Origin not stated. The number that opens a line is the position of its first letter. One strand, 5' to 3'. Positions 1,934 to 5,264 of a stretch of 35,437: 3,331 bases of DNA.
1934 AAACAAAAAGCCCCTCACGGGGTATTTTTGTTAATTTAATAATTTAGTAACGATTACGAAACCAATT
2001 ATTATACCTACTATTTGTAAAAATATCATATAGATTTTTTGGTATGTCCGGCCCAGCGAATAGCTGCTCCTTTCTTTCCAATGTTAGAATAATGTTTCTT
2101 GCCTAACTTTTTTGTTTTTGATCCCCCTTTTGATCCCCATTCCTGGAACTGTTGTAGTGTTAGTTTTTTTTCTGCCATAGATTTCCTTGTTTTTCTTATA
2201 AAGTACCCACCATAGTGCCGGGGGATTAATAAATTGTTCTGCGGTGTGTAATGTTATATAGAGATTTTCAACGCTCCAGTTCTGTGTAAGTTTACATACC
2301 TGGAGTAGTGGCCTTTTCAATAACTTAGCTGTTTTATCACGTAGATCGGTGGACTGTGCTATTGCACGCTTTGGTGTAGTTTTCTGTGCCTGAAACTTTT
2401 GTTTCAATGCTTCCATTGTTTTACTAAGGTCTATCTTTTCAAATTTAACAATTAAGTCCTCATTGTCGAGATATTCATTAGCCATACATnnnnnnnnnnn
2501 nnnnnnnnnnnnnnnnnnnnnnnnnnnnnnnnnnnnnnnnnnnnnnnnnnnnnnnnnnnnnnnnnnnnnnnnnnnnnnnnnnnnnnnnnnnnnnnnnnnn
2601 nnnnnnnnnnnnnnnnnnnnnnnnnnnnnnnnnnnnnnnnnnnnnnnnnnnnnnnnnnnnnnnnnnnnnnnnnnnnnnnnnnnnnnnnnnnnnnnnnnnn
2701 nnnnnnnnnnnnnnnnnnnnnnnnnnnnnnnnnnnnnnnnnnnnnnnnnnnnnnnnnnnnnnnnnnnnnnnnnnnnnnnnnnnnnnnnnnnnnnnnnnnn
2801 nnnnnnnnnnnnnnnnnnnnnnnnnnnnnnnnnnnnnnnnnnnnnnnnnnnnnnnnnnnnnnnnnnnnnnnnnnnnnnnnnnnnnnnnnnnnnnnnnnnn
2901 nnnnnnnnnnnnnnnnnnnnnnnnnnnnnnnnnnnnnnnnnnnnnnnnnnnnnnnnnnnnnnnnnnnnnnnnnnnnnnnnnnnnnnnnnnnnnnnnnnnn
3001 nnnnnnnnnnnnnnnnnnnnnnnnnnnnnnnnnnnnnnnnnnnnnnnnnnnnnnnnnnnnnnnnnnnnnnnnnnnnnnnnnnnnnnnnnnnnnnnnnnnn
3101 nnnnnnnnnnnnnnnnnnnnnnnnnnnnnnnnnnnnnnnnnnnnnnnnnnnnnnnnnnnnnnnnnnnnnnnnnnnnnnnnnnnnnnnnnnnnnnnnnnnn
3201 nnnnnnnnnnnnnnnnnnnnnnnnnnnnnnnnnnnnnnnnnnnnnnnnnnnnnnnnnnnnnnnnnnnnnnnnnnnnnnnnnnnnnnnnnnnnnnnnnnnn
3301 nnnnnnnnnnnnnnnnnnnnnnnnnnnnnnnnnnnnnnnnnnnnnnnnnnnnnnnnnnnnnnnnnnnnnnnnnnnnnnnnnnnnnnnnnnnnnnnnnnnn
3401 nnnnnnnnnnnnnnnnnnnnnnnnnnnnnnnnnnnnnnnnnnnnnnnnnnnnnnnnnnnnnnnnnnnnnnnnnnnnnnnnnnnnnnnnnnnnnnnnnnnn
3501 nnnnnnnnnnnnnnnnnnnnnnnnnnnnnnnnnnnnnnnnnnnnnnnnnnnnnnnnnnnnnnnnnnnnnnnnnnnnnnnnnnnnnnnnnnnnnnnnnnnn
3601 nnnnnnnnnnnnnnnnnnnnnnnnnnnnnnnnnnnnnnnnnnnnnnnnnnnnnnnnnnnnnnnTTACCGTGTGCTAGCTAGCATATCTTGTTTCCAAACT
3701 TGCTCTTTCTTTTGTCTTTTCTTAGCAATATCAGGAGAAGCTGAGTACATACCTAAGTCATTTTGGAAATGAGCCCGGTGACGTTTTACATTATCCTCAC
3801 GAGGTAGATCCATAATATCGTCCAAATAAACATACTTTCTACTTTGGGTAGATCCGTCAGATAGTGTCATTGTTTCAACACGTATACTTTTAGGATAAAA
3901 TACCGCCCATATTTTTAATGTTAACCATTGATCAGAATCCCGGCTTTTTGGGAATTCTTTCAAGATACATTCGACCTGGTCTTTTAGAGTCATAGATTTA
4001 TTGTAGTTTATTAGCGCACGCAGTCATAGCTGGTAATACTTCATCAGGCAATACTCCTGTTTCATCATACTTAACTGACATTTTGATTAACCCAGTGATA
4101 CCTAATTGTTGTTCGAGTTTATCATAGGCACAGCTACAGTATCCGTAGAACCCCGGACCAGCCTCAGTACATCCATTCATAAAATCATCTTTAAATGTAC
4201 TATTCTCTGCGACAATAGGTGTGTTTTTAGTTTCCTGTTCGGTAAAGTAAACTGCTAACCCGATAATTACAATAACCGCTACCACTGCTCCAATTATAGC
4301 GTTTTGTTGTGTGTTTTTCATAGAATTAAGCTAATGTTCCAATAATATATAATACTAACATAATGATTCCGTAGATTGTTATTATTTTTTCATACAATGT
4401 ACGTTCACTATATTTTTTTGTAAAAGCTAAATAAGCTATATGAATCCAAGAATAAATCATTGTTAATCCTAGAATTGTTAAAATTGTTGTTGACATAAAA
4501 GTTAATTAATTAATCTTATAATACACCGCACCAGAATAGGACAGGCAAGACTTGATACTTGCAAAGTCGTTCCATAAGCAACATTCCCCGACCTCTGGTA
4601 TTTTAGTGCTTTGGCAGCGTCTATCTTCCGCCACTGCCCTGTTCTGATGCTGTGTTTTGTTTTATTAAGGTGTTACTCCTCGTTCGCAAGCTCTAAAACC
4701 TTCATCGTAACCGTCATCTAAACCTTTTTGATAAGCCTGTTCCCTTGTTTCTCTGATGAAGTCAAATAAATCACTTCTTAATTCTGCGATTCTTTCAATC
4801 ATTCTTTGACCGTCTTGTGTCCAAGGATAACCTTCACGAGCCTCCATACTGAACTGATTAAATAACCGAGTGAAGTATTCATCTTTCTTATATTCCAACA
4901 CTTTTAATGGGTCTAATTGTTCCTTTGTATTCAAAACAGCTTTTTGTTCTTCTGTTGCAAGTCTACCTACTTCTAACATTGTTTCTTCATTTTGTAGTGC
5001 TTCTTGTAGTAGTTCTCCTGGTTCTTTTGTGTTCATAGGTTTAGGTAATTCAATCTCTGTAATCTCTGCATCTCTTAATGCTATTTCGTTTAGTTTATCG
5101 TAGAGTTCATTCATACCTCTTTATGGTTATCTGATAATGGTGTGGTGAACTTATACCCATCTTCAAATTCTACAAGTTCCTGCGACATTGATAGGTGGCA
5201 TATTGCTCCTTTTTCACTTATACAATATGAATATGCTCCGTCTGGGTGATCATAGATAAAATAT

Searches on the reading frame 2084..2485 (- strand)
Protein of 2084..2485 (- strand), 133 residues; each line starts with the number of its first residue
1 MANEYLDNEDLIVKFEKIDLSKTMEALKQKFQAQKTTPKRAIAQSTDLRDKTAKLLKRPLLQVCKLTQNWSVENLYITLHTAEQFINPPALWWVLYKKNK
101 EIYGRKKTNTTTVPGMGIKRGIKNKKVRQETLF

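Call 9: search_protein_families(library=phrogs, proteins=[window:2084-2485:-], max_evalue=0.01)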
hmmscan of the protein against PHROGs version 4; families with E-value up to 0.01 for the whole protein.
window:2084-2485:- (133 aa): 0 families

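Call 10: search_protein_families(library=pfam, proteins=[window:2084-2485:-], max_evalue=0.01)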
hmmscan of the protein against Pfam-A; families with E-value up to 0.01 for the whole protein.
window:2084-2485:- (133 aa): 0 families

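Call 52: find_homologous_proteins(query=window:2084-2485:-, max_evalue=0.001)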
Query window:2084-2485:- (133 aa): 3 proteins with E <= 0.001 among 5 candidates.
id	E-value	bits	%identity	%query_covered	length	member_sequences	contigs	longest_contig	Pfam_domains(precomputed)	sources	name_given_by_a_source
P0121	5.7e-79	280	96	100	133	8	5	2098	-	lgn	-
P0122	2.9e-69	249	83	100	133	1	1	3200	-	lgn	-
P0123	4.6e-22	96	46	98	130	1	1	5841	-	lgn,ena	-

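Call 54: find_encoding_contigs(protein=P0123, flank=3000, max_places=4)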
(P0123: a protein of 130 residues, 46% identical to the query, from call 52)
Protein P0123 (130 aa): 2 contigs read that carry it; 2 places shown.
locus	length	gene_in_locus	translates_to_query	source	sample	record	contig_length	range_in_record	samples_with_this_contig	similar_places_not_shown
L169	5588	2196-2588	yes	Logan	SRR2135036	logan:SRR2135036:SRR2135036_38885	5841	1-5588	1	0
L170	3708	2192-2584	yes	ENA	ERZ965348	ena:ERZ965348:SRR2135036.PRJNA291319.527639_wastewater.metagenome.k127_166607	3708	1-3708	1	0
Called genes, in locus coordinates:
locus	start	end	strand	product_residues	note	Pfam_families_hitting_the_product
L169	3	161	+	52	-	?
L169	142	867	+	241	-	-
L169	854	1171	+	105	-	-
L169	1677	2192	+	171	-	-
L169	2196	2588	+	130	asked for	-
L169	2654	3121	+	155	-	-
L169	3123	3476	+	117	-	-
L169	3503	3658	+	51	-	-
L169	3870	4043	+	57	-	-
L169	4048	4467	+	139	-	-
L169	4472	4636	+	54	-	-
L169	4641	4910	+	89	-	-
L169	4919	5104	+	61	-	-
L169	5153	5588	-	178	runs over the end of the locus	-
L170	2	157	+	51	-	?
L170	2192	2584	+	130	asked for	-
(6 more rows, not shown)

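Call 58: search_protein_families(library=phrogs, proteins=[L169:1677-2192:+, L169:854-1171:+, L169:142-867:+, L169:2654-3121:+], max_evalue=0.01)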
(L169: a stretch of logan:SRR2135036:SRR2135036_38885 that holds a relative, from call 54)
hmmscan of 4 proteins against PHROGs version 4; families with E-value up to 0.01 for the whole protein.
L169:1677-2192:+ (171 aa): 3 families
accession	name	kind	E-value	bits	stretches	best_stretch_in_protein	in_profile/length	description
phrog_8542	-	unknown function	2.4e-24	87.3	2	70-164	113-212/298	-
phrog_1607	-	DNA, RNA and nucleotide metabolism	2.6e-12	48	1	85-155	105-188/285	single strand DNA binding protein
phrog_1192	-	DNA, RNA and nucleotide metabolism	4.6e-12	47.1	1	89-167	136-219/326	single strand DNA binding protein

L169:854-1171:+ (105 aa): 0 families

L169:142-867:+ (241 aa): 5 families
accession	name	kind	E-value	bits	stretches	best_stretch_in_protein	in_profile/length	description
phrog_298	-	DNA, RNA and nucleotide metabolism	2.2e-38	133.3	1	6-218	50-244/293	exonuclease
phrog_1706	-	DNA, RNA and nucleotide metabolism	4.1e-09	37.3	1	79-207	80-196/293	CRISPR/Cas system associated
phrog_69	-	DNA, RNA and nucleotide metabolism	4.9e-09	36.7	1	79-196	116-260/501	exonuclease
phrog_466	-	DNA, RNA and nucleotide metabolism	1.2e-07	32.4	1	69-180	196-315/446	exonuclease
phrog_3953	-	DNA, RNA and nucleotide metabolism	0.0011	19.7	1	72-180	29-127/186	exonuclease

L169:2654-3121:+ (155 aa): 0 families

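Call 63: find_homologous_proteins(query=L169:1677-2192:+, max_evalue=0.001)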
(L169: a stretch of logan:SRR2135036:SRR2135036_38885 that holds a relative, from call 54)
Query L169:1677-2192:+ (171 aa): 704 proteins with E <= 0.001 among 730 candidates; the best 120 are listed.
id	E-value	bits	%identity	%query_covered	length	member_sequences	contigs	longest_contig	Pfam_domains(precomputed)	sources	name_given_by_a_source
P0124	1.8e-112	391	100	100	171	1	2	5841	-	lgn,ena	-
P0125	1.2e-82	294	77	99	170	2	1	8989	-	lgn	-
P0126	3.4e-78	279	71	100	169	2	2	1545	-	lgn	-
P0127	1.8e-76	274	71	99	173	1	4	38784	-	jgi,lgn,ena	-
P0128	2.4e-72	260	65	99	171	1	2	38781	-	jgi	-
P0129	2.2e-70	254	63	100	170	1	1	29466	-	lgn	-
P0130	3.7e-70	253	65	98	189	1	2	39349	-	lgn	-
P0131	8.1e-70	252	66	97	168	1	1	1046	-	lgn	-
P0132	3.4e-69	250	63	98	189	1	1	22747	-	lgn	-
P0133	1.8e-68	247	64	99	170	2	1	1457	-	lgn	-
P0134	3.8e-68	246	64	97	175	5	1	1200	-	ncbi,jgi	jgi:hypothetical protein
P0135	3.2e-67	243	64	98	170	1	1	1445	-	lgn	-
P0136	5.9e-67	243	66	97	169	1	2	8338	-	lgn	-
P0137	8.7e-67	242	65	99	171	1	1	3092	-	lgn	-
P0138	2.5e-66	241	63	97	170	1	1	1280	-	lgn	-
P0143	2.6e-64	234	61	98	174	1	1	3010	PF08804.17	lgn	-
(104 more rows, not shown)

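Call 67: find_related_loci(query=A4, collection=viral_contigs, flank=1500)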
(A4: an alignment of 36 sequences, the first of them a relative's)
Query A4 (171 aa) in viral_contigs; peptide patterns used: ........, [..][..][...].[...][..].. (x = any residue, [..] = any of these).
136 stretches matched a pattern; 108 encode a relative of the query (tblastn E <= 1e-3); the best 80 are kept; 80 distinct loci.
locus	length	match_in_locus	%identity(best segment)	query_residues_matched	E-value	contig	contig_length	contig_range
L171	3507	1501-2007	71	1-170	1e-79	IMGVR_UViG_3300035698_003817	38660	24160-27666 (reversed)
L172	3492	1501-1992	58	5-170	1e-61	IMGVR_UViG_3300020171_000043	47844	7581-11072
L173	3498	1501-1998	54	6-171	3e-60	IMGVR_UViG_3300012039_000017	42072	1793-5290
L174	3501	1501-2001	58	1-170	2e-60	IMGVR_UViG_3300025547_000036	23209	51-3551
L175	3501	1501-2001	58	1-170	2e-60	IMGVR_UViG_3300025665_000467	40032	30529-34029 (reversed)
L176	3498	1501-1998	57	6-171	1e-57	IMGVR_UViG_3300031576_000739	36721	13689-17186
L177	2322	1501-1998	54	3-170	8e-57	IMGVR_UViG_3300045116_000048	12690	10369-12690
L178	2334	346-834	55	6-171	2e-56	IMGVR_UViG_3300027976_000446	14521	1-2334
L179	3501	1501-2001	51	4-171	1e-55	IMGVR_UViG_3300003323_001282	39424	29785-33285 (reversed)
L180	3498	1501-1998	51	3-171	7e-54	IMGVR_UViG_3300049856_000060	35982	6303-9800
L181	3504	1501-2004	53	2-170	1e-53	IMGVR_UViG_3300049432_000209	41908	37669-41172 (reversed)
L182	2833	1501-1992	50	4-170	4e-52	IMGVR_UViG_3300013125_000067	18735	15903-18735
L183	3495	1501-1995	49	2-170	4e-52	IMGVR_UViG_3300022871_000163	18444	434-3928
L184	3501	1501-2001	51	2-170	1e-51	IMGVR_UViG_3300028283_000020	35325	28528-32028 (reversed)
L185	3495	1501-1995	51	5-170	5e-51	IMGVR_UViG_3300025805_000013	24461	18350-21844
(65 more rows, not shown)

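Call 69: find_encoding_contigs(protein=P0125, flank=2000, max_places=3)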
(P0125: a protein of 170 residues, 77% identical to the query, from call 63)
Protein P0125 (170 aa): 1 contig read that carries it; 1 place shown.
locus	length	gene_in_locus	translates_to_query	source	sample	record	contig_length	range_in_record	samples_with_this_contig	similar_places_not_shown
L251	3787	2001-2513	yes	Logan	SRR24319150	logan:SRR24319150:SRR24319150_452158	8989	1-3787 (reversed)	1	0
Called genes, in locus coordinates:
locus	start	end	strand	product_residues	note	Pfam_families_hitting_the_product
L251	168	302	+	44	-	-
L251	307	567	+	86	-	-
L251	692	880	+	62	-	-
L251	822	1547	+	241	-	-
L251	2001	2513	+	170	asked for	-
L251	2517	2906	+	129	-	-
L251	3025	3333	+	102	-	-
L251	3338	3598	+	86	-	-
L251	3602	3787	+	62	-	?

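Call 70: find_encoding_contigs(protein=P0126, flank=2000, max_places=3)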
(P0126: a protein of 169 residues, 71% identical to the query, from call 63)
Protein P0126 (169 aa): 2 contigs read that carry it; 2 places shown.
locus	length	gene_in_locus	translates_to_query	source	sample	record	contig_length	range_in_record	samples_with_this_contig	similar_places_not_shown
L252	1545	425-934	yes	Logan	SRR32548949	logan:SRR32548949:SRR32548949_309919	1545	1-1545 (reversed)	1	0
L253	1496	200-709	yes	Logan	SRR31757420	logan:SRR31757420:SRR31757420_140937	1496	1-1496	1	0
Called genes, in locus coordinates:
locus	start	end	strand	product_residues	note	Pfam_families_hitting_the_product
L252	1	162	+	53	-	?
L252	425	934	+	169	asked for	-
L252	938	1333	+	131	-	-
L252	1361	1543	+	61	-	?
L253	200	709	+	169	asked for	-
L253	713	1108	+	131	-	-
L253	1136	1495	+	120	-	?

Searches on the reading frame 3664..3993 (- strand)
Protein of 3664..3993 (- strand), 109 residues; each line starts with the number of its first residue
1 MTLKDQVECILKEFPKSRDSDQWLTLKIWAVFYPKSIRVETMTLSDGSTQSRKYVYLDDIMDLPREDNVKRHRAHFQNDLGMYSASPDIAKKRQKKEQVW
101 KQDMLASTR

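Call 9: search_protein_families(library=phrogs, proteins=[window:3664-3993:-], max_evalue=0.01)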
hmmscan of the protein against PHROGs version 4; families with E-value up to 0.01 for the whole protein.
window:3664-3993:- (109 aa): 0 families

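Call 10: search_protein_families(library=pfam, proteins=[window:3664-3993:-], max_evalue=0.01)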
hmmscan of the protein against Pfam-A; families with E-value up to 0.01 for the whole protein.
window:3664-3993:- (109 aa): 0 families

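Call 20: find_encoding_contigs(protein=window:3664-3993:-, flank=5000, max_places=10)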
Protein window:3664-3993:- (109 aa): 5 contigs read that carry it; 5 places shown.
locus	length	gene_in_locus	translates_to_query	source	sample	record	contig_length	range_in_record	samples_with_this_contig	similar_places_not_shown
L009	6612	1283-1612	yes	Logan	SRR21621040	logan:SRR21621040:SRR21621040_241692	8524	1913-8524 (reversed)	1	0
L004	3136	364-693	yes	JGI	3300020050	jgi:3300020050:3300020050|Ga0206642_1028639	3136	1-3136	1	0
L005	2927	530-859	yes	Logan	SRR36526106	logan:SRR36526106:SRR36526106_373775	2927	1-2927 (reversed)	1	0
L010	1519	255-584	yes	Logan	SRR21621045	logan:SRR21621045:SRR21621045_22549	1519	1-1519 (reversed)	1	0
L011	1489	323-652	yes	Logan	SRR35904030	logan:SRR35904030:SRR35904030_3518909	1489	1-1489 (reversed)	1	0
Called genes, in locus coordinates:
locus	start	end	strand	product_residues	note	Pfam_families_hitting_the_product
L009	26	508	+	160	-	-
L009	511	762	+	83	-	-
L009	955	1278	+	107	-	-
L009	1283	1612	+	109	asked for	-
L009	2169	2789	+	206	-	-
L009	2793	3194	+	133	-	-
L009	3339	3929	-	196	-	-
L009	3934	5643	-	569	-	-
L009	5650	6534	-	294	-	PF24175:SU10_adaptor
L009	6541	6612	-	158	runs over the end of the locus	-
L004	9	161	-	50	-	-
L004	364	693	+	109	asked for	-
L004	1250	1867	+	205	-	-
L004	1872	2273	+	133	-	-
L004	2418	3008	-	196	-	-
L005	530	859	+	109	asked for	-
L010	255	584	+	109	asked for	-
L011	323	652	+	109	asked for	-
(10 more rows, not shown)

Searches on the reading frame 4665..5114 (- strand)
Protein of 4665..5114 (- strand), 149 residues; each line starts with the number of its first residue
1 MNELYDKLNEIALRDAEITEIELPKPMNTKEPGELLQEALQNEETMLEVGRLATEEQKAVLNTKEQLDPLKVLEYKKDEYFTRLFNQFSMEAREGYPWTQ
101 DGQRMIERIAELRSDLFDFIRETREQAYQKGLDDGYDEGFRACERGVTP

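Call 9: search_protein_families(library=phrogs, proteins=[window:4665-5114:-], max_evalue=0.01)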
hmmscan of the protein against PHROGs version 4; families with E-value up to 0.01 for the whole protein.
window:4665-5114:- (149 aa): 1 family
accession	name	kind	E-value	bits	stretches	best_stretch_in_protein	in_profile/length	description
phrog_4785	-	unknown function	0.005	18.3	0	111-143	26-58/94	-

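Call 10: search_protein_families(library=pfam, proteins=[window:4665-5114:-], max_evalue=0.01)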
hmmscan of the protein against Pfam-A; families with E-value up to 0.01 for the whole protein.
window:4665-5114:- (149 aa): 0 families
